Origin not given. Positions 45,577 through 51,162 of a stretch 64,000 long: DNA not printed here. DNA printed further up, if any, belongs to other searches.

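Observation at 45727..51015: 1762-aa single-polypeptide BC-BCCP-CT carboxylase (eukaryote-type ACC layout) in a bacterial genome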

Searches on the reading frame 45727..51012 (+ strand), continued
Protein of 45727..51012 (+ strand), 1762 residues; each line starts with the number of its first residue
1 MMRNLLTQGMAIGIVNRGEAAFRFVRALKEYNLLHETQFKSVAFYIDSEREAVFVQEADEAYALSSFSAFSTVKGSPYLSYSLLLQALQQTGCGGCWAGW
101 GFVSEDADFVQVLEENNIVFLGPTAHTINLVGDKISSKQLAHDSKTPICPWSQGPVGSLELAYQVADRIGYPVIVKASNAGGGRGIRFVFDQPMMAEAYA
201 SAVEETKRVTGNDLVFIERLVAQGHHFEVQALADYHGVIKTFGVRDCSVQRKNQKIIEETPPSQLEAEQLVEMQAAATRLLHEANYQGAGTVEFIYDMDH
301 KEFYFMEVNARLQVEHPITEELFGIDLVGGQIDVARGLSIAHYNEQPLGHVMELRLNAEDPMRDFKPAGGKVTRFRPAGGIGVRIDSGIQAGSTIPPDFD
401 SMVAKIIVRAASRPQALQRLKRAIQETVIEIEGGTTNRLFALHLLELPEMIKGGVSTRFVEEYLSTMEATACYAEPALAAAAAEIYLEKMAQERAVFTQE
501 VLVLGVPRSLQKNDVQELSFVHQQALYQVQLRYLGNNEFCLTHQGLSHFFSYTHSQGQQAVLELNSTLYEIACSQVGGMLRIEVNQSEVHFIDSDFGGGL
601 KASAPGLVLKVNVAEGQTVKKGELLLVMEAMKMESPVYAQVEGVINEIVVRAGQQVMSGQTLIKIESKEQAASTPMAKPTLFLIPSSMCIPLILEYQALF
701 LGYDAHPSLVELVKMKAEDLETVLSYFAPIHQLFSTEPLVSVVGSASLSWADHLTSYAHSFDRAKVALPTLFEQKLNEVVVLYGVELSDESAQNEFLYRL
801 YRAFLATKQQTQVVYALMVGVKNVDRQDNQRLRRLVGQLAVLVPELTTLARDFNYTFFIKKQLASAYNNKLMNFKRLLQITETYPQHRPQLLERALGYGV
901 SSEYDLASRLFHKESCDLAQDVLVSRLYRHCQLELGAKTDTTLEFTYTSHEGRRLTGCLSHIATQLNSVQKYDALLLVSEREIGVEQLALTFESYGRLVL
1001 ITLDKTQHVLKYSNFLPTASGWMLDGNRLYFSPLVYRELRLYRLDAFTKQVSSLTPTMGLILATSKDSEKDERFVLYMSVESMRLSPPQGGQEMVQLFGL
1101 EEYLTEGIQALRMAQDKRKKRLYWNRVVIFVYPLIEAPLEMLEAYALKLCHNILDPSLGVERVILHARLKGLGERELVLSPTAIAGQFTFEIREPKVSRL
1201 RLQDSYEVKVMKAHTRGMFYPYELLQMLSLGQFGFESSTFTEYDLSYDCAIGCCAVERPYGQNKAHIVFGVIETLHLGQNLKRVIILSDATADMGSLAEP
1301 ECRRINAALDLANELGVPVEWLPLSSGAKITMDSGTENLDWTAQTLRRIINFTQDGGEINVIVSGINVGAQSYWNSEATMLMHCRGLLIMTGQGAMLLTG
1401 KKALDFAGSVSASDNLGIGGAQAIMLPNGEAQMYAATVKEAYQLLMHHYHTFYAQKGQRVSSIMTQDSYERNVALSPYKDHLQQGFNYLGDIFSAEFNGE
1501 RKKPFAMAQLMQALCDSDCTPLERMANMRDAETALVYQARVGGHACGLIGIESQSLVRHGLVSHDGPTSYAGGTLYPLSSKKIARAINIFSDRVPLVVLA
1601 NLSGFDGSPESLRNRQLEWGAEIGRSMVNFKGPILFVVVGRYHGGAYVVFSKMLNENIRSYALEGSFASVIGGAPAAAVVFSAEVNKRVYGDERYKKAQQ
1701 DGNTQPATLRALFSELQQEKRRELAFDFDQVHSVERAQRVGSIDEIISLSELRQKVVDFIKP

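Call 28: search_solved_structures(query=A1, max_evalue=1e-20, show_alignments=0)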
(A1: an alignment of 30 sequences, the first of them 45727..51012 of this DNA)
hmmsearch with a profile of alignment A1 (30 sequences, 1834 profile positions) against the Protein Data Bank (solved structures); distinct sequences matched with E-value up to 1e-20: 90 (the best 60 are shown).
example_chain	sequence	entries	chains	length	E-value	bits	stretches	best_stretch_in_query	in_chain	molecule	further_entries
5csk_A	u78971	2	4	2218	1e-158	534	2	157-732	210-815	Acetyl-CoA carboxylase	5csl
9tps_G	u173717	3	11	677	1.4e-153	517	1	6-671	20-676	Biotin carboxylase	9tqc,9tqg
9wkr_A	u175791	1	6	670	2.6e-150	506.1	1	12-668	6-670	Propionyl-CoA carboxylase alpha chain, mitochondrial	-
7ybu_A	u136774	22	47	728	2.7e-150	506.1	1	12-668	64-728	Propionyl-CoA carboxylase alpha chain, mitochondrial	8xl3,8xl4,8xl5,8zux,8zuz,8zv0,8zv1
3u9s_A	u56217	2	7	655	5.6e-149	501.7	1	12-671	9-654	Methylcrotonyl-CoA carboxylase, alpha-subunit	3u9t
5mlk_A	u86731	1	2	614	9.3e-149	501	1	10-465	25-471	Acetyl-COA carboxylase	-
8zuy_A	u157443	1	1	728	1.1e-148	500.8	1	12-668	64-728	Propionyl-CoA carboxylase alpha chain, mitochondrial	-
30hu_A3a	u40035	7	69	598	8.1e-148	497.9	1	11-465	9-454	Biotin-dependent acyl-coenzyme A carboxylase alpha3 subunit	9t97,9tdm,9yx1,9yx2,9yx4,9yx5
8j4z_E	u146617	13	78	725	5.6e-145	488.5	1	10-677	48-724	Methylcrotonoyl-CoA carboxylase subunit alpha, mitochondrial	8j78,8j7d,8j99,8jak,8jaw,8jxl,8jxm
9yx0_D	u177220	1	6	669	3.1e-143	482.7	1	14-675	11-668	biotin carboxylase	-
8xkz_C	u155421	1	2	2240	5.5e-143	481.9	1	13-713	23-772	Acetyl-CoA carboxylase 1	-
6g2i_D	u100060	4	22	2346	8.3e-143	481.2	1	13-713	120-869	Acetyl-CoA carboxylase 1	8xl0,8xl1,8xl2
6g2d_B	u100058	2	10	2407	1e-142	480.9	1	13-713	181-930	Acetyl-CoA carboxylase 1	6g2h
7wta_A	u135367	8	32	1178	7.3e-140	471.5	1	11-465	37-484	Pyruvate carboxylase, mitochondrial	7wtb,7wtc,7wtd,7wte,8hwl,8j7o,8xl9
5i6i_A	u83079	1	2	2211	1.3e-139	470.7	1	14-598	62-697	Acetyl-CoA carboxylase-like protein,Acetyl-CoA carboxylase-like protein,Acetyl-CoA carboxy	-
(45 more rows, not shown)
